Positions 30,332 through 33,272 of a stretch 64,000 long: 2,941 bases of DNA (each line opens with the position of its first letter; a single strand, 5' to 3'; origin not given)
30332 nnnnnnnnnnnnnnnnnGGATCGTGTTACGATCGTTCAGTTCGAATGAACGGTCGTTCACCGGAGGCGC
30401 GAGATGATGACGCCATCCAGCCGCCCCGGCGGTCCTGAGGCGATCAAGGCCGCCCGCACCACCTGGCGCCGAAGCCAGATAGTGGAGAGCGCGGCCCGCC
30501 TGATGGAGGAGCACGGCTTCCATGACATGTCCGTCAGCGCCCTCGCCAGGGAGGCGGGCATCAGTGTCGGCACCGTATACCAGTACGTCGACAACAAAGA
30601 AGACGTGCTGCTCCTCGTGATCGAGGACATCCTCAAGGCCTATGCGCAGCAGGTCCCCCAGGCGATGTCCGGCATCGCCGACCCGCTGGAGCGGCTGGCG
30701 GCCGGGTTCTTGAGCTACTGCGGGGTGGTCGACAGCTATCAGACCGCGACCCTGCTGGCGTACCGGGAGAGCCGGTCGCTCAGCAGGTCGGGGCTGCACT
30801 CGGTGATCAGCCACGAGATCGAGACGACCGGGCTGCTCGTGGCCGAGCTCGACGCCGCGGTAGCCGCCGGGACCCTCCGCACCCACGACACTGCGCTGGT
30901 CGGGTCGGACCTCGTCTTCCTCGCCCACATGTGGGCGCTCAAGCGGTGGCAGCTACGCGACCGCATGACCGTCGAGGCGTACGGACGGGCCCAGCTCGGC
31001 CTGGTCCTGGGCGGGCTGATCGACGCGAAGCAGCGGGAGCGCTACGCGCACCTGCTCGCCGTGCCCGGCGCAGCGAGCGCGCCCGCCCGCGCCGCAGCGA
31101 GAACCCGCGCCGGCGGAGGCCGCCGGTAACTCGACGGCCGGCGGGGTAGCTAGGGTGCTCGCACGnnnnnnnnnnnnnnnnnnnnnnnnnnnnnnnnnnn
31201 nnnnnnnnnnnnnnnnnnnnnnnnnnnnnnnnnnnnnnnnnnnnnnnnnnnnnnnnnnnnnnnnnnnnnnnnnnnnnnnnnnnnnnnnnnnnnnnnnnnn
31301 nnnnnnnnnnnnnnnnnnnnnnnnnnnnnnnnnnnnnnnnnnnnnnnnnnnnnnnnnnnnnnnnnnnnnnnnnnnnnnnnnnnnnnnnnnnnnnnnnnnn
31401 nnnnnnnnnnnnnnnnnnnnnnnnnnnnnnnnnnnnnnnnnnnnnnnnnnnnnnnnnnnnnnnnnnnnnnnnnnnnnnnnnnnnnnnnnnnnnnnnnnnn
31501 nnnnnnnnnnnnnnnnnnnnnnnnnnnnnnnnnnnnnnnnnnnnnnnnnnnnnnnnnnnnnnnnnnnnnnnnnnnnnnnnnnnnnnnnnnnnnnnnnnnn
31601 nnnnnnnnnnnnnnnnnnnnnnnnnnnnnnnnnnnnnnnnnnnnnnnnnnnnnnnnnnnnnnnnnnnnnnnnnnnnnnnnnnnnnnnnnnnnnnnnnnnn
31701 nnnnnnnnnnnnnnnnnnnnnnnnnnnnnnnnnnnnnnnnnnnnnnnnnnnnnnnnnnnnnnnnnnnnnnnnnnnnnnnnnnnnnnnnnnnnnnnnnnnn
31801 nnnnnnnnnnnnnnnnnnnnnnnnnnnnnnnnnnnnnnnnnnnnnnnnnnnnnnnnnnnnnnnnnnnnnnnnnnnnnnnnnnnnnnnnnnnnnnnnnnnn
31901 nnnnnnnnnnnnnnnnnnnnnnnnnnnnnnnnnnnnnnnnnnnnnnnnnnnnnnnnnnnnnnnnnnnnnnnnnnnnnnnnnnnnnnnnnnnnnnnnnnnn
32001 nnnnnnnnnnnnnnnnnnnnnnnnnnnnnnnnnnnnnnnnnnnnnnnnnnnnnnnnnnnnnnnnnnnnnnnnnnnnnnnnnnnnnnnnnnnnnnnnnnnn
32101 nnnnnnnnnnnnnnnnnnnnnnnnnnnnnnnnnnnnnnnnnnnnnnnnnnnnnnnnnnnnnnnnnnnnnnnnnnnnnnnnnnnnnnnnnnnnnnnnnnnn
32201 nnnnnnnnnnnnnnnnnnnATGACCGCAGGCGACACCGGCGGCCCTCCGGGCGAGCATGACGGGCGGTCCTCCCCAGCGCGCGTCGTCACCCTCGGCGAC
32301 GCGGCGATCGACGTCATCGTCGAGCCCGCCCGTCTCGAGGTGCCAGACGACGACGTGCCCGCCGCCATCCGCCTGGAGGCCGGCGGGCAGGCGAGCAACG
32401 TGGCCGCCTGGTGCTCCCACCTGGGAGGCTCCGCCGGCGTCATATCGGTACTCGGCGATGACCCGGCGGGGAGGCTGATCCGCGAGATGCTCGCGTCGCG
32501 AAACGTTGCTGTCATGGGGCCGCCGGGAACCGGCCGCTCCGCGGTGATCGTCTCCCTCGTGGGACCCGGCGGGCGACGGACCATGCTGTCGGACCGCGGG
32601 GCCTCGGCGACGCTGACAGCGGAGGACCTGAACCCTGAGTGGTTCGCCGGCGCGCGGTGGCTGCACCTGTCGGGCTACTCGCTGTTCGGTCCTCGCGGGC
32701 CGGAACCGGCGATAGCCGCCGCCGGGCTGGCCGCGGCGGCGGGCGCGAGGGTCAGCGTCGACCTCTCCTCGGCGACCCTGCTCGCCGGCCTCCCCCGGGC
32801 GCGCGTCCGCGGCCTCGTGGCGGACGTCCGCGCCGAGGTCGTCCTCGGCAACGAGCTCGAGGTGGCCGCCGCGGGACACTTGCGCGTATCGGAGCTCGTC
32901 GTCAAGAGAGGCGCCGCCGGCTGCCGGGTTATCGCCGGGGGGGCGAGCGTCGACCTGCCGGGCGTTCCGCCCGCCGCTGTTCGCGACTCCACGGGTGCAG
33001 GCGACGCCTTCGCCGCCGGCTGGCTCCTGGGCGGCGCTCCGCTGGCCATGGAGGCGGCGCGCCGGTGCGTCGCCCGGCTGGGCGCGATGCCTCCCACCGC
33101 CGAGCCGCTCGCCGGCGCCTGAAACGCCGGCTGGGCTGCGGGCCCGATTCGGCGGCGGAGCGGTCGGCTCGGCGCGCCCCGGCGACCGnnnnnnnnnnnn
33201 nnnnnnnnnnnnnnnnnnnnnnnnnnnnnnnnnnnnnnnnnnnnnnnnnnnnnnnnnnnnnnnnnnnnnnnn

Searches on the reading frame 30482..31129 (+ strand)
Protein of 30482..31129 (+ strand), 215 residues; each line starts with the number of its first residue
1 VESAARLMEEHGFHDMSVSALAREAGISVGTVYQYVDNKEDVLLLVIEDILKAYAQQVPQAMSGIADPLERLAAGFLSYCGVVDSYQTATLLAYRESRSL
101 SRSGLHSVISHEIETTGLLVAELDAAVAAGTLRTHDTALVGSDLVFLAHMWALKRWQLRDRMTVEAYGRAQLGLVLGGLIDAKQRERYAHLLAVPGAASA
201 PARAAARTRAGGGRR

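Call 13: search_protein_families(library=pfam, proteins=[window:30482-31129:+])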
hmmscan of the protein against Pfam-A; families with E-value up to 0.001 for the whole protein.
window:30482-31129:+ (215 aa): 3 families
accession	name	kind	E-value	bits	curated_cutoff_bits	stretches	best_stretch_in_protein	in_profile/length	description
PF00440.29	TetR_N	-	1.1e-12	48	24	1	2-44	3-45/47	Bacterial regulatory proteins, tetR family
PF17932.6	TetR_C_24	-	2.8e-05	24.8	26.4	1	67-141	3-77/114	Tetracyclin repressor-like, C-terminal domain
PF13443.12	HTH_26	-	0.00033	21.3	22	1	14-54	9-50/63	Cro/C1-type HTH DNA-binding domain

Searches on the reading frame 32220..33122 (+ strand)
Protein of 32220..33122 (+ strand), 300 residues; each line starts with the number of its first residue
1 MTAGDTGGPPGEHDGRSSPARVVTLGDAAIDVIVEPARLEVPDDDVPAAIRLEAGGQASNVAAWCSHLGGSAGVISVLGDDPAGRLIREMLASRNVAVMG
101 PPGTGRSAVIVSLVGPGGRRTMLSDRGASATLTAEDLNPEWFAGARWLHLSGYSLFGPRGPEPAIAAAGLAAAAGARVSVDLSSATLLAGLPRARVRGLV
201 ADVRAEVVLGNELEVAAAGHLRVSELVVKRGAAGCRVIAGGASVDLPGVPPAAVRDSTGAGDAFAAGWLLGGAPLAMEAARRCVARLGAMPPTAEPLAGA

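Call 13: search_protein_families(library=pfam, proteins=[window:32220-33122:+])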
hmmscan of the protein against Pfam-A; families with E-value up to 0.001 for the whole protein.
window:32220-33122:+ (300 aa): 1 family
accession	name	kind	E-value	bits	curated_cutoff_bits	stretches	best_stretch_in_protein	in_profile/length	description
PF00294.29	PfkB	-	5.2e-30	105.2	25.8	1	21-270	3-267/302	pfkB family carbohydrate kinase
